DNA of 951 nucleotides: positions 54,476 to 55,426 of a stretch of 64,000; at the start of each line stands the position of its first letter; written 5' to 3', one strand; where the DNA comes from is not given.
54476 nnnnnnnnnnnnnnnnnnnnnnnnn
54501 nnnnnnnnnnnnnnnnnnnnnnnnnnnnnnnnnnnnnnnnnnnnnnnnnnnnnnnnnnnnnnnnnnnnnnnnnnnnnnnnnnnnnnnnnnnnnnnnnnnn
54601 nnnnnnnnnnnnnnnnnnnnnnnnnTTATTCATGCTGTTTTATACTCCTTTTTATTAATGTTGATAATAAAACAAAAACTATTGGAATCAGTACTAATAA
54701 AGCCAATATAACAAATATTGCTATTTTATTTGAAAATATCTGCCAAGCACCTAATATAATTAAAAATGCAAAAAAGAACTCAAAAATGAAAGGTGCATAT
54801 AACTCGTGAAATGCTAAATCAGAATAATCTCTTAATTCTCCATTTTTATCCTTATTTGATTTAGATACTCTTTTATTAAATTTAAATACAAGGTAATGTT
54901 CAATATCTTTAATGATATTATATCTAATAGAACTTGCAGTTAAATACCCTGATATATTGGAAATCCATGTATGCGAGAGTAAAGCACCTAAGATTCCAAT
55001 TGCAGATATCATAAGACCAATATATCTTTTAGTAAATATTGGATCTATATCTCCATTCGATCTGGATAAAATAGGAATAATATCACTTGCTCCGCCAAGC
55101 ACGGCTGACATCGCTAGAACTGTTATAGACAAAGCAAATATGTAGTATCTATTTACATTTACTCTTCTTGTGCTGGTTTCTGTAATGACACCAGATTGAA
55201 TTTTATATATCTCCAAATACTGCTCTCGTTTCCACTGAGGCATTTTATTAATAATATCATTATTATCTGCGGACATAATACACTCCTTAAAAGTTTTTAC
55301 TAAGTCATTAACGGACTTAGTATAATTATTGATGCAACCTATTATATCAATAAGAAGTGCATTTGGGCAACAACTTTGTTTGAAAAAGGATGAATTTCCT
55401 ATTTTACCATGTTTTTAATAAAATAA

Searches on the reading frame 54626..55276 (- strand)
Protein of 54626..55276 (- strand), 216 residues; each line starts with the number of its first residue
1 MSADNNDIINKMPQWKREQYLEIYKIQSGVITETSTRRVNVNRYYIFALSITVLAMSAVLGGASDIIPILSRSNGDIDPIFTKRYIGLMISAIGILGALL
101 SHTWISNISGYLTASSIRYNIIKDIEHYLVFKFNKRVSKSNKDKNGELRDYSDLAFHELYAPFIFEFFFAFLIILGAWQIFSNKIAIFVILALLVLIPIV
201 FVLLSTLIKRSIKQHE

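Call 66: search_protein_families(library=pfam, proteins=[window:54626-55276:-], max_evalue=0.00001)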
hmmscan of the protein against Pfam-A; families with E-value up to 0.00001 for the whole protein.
window:54626-55276:- (216 aa): 1 family
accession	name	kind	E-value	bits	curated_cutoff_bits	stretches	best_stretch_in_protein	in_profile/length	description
PF24838.2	8xMP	-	1.4e-10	41.6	30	1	21-175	1-133/136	Octameric membrane protein family (8xMP)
